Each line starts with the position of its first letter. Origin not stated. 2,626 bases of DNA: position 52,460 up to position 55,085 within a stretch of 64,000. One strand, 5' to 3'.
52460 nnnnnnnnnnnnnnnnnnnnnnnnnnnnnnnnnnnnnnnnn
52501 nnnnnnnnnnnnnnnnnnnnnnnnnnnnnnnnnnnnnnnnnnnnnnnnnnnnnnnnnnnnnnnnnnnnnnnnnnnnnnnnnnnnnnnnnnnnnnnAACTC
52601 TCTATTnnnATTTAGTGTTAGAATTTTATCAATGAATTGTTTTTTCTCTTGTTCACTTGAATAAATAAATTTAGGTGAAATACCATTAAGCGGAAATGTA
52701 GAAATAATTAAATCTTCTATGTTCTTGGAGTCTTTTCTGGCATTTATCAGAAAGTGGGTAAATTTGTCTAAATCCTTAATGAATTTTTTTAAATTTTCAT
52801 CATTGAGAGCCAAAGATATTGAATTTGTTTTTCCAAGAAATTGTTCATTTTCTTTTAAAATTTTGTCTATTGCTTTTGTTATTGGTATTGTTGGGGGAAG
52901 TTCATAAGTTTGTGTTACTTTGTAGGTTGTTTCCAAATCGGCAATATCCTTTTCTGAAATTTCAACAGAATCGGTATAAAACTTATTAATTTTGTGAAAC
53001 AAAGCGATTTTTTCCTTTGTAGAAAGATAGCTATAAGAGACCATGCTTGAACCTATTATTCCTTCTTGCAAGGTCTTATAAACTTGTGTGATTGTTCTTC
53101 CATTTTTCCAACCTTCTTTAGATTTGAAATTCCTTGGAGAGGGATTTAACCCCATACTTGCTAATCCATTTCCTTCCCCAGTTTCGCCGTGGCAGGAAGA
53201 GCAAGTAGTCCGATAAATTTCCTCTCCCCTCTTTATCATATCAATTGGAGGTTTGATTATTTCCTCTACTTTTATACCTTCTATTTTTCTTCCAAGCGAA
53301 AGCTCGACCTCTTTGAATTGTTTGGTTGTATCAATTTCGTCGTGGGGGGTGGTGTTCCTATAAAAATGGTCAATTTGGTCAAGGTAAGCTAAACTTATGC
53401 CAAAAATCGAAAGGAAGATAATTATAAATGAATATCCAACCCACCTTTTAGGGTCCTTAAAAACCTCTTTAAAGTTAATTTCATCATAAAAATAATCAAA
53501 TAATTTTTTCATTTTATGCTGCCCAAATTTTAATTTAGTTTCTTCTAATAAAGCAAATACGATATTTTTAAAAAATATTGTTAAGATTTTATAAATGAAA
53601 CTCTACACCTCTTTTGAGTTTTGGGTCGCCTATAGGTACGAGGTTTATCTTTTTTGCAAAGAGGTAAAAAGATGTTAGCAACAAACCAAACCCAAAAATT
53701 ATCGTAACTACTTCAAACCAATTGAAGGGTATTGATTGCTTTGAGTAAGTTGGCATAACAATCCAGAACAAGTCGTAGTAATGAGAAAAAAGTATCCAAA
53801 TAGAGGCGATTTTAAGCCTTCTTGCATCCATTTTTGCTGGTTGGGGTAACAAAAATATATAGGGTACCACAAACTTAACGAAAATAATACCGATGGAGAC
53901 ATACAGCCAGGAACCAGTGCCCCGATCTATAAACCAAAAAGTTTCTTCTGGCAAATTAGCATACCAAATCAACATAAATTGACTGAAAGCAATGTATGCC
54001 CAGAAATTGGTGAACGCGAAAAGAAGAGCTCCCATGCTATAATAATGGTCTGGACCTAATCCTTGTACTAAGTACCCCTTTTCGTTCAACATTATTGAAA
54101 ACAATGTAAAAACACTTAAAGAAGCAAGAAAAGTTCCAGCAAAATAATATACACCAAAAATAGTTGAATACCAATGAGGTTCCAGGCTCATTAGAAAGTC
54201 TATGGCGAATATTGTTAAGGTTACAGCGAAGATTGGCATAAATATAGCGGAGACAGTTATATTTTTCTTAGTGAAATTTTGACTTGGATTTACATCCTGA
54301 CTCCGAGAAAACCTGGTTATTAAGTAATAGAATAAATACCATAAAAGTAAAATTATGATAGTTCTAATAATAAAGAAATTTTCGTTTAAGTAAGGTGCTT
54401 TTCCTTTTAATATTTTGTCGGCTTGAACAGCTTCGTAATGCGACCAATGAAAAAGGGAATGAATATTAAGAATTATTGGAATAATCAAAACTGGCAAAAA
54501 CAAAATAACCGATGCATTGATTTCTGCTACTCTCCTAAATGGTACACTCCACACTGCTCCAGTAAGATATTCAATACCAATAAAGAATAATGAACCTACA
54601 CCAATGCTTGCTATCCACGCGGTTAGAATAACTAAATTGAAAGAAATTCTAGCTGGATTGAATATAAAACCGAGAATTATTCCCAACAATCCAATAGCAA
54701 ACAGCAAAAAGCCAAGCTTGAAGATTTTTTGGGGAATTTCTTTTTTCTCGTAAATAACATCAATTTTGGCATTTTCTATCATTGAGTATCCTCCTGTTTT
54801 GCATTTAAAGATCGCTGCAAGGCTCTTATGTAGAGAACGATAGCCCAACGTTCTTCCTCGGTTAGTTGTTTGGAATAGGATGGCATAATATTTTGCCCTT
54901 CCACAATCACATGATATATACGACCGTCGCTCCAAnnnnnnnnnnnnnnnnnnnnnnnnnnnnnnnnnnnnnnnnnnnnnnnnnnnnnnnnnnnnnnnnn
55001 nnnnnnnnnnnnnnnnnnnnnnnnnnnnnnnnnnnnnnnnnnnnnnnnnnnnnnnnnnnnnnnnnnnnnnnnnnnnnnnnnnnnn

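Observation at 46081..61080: About 15-kb unidirectional ACIII - caa3 respiratory supercluster with an ActD-ActE fusion and non-canonical cox gene order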

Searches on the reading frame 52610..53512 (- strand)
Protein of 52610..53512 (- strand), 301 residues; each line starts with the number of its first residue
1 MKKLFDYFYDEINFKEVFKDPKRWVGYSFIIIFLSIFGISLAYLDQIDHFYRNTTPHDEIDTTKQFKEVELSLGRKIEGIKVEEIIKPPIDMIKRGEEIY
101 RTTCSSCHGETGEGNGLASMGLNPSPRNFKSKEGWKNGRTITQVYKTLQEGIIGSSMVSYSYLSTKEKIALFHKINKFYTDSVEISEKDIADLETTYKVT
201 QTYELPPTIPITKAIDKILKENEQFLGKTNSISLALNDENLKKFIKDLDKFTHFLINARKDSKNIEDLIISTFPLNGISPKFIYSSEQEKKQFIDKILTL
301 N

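Call 4: search_protein_families(library=pfam, proteins=[window:52610-53512:-], max_evalue=0.01)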
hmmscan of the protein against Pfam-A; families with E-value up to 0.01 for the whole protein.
window:52610-53512:- (301 aa): 2 families
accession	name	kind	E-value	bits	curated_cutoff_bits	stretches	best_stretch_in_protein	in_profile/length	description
PF13442.11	Cytochrome_CBB3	-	3.9e-07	30.7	27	1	93-170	3-63/68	Cytochrome C oxidase, cbb3-type, subunit III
PF00034.26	Cytochrom_C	-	9.1e-07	30.5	21.3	1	93-167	1-78/90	Cytochrome c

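Call 6: search_protein_families(library=ncbifam, proteins=[window:52610-53512:-], max_evalue=0.001)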
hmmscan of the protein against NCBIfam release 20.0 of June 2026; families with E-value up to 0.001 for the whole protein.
window:52610-53512:- (301 aa): 4 families
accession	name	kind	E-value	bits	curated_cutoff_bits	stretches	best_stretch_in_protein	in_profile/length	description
NF033864.1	cytochrome579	equivalog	1e-08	35.1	280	1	90-151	46-108/179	cytochrome 579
TIGR00782.1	ccoP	equivalog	4.8e-05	22.8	179.95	1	67-152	78-157/285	cytochrome-c oxidase, cbb3-type subunit III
TIGR03872.1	cytochrome_MoxG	equivalog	0.00013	22.1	147.8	1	90-115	41-66/133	cytochrome c(L), periplasmic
NF050122.1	bc1_QcrC_actin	exception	0.00016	21.1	200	1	92-125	135-168/253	cytochrome bc1 complex diheme cytochrome c subunit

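Call 18: search_solved_structures(query=window:52610-53512:-, max_evalue=1, show_alignments=2)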
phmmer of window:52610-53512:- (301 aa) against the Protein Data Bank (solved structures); distinct sequences matched with E-value up to 1: 35.
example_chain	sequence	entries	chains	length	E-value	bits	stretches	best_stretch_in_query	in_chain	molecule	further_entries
6h5l_B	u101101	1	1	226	2.5e-15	59.8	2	88-188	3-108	Conserved hypothetical cytochrome protein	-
3mk7_C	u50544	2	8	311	5.6e-09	38.9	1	93-168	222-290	Cytochrome c oxidase, cbb3-type, subunit P | Cbb3-type cytochrome c oxidase subunit CcoP1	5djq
8smr_G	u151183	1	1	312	5.4e-06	29.1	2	76-122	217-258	Cbb3-type cytochrome c oxidase subunit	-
8snh_G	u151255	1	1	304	5.7e-06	29.1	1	73-170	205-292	Cbb3-type cytochrome c oxidase subunit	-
9wcx_U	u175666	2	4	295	7.9e-05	25.3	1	92-122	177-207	Cytochrome bc1 complex cytochrome c subunit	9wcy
6lod_E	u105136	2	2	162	9.1e-05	25.1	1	90-131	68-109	Cytochrome c domain-containing protein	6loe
7rh5_O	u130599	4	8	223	0.00014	24.5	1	93-121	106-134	Cytochrome bc1 complex cytochrome c subunit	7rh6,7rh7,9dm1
6hwh_M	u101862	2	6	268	0.00017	24.3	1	93-121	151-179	Cytochrome bc1 complex cytochrome c subunit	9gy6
8ovc_O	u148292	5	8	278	0.00018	24.1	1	93-121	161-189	Cytochrome bc1 complex cytochrome c subunit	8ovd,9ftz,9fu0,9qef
6xkx_p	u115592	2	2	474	0.00021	23.9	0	94-161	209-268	Cbb3-type cytochrome c oxidase subunit CcoP,Cytochrome c-type cyt cy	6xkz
6adq_C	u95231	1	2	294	0.00021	23.9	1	93-121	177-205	Cytochrome bc1 complex cytochrome c subunit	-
8hcr_C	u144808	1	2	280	0.00033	23.3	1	93-123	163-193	Cytochrome bc1 complex cytochrome c subunit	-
7e1v_O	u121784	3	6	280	0.00033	23.3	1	93-123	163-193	Cytochrome bc1 complex cytochrome c subunit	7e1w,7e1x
9g83_v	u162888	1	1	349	0.00042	22.9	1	63-152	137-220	Cbb3-type cytochrome c oxidase subunit CcoP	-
6f0k_E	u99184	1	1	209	0.00048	22.8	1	72-126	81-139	Quinol:cytochrome c oxidoreductase monoheme cytochrome subunit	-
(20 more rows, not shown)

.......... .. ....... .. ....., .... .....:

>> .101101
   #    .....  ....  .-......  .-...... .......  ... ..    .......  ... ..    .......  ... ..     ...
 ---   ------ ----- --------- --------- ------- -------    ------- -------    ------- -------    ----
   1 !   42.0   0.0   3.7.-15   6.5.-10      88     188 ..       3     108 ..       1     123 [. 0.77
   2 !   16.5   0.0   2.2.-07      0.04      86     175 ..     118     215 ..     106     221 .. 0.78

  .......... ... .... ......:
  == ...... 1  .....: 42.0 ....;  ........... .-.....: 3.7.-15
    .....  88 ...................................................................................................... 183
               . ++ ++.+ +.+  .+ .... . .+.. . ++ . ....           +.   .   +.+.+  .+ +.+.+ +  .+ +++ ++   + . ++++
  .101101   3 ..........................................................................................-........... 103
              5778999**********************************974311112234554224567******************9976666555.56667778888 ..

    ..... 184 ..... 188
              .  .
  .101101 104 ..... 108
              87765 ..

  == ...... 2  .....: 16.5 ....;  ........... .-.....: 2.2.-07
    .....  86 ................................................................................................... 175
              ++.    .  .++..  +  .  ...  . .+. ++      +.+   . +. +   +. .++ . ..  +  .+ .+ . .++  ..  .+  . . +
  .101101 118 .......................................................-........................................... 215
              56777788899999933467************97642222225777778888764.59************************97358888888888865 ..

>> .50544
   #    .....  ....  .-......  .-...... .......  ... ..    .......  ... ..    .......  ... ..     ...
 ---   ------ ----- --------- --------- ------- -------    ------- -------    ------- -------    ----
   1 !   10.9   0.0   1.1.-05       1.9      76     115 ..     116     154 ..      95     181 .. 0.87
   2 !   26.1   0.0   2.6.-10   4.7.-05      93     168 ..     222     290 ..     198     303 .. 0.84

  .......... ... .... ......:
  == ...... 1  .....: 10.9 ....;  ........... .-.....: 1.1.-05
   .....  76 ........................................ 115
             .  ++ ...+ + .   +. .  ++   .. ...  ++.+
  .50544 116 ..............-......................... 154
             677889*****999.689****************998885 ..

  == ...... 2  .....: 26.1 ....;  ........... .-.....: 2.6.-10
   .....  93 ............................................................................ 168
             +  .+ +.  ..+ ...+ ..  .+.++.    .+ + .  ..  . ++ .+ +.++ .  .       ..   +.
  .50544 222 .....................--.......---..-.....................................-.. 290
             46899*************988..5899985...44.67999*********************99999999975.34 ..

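Call 53: find_homologous_proteins(query=window:52610-53512:-, max_evalue=0.001)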
Query window:52610-53512:- (301 aa): 121 proteins with E <= 0.001 among 1438 candidates; the best 120 are listed.
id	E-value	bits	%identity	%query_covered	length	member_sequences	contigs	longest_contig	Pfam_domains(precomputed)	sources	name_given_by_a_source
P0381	9.1e-196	667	100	100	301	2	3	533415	PF13442.12,PF00034.27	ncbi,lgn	-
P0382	5.2e-128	444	65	100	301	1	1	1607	PF13442.12,PF00034.27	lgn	-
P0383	6.7e-127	441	65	100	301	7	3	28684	PF13442.12,PF00034.27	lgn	-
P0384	3.2e-120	419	61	99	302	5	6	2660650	PF13442.12,PF00034.27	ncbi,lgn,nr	ncbi:MAG: Alternative complex III subunit ActE [Candidatus Kapaibacterium sp.]|nr:MAG: Alternative c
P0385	5.1e-120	418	62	100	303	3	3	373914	PF13442.12,PF00034.27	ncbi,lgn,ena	ncbi:MAG: c-type cytochrome [Candidatus Kapaibacteriota bacterium]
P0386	5.8e-120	418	60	100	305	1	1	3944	PF13442.12,PF00034.27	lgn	-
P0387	7.5e-120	418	61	99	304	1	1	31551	PF13442.12,PF00034.27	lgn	-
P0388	4.4e-116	405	59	100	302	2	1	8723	PF13442.12,PF00034.27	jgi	-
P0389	9.4e-115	401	60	99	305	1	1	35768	PF13442.12,PF00034.27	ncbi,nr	ncbi:MAG: cytochrome c [Ignavibacteria bacterium]|nr:cytochrome c [Ignavibacteria bacterium]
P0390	3.6e-114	399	60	100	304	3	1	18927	PF13442.12,PF00034.27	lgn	-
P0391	1.5e-107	377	53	100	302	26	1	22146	PF13442.12,PF00034.27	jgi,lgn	jgi:mono/diheme cytochrome c family protein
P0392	1.2e-102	361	53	100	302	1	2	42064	PF13442.12,PF00034.27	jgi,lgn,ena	-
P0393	4.7e-102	359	53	100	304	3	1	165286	PF13442.12,PF00034.27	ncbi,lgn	-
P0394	4.4e-101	356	54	100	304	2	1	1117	PF13442.12,PF00034.27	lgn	-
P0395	6.0e-92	326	52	98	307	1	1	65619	PF13442.12,PF00034.27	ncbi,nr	ncbi:MAG: c-type cytochrome [Ignavibacteria bacterium]|nr:c-type cytochrome [Ignavibacteria bacteriu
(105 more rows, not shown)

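Call 63: predict_structure(alignment_id=A4)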
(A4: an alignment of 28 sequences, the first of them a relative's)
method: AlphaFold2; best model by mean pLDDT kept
length: 301 residues; sequences in the alignment: 28
mean_pLDDT: 82.5   pTM: 0.55
mean pLDDT of the five models: 82.5, 82.4, 81.0, 80.9, 80.1
residues with pLDDT >= 90: 112; 70-90: 141; 50-70: 39; < 50: 9
segments of 3 or more residues with pLDDT < 50: 1-4
pLDDT, mean of each block of 10 residues (from residue 1): 48 61 78 90 72 52 59 85 93 96 92 87 79 86 93 84 93 93 87 92 86 87 82 84 90 81 79 91 91 85 63
secondary structure, 60 per line:
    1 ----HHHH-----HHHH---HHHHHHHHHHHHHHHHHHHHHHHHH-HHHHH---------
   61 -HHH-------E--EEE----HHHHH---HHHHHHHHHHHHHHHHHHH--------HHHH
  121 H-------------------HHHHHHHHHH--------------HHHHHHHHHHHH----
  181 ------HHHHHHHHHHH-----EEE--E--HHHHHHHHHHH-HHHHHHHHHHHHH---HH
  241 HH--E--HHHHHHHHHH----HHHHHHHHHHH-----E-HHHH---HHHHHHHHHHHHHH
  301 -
elements in order: H5-8 H14-17 H21-45 H47-51 E75-77 H82-86 H90-108 H117-121 H141-150 H165-176 H187-197 E203-205 H211-221 H223-235 H239-242 H248-257 H262-272 H280-283 H287-300

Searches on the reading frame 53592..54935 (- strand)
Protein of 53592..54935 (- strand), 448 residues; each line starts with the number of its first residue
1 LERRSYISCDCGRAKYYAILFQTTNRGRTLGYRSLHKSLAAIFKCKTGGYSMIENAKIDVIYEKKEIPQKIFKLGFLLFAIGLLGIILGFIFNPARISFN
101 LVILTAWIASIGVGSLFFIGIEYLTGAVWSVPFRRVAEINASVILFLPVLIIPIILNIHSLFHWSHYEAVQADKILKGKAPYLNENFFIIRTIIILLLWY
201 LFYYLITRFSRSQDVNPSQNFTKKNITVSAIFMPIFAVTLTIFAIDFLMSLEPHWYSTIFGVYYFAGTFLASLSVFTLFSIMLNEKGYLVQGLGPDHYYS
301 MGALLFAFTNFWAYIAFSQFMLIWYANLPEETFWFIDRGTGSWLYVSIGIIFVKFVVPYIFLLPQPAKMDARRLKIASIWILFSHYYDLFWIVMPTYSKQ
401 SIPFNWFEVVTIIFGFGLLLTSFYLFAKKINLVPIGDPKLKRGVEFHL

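Call 4: search_protein_families(library=pfam, proteins=[window:53592-54935:-], max_evalue=0.01)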
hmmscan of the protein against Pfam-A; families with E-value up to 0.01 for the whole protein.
window:53592-54935:- (448 aa): 0 families

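Call 6: search_protein_families(library=ncbifam, proteins=[window:53592-54935:-], max_evalue=0.001)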
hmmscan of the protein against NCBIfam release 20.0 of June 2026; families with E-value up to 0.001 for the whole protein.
window:53592-54935:- (448 aa): 0 families

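Call 71: search_solved_structures(query=window:53592-54782:-, max_evalue=0.001)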
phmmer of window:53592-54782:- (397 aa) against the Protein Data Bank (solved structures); distinct sequences matched with E-value up to 0.001: 6.
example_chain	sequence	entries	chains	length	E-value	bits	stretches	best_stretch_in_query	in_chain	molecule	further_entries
6f0k_F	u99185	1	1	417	2.3e-78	267.4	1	26-396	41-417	ActF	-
8k9e_F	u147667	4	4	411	1.5e-46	162.6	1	19-390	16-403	Quinol:cytochrome c oxidoreductase quinone-binding subunit 2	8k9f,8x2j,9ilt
6lod_F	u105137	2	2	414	1.4e-43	152.8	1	25-374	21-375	Uncharacterized protein ActF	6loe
6btm_F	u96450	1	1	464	6.7e-40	140.7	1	56-396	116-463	Alternative Complex III subunit F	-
6f0k_C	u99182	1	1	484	1.4e-14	57.2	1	168-388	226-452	Polysulphide reductase NrfD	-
6btm_C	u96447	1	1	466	6.1e-06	28.8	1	153-371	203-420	Alternative Complex III subunit C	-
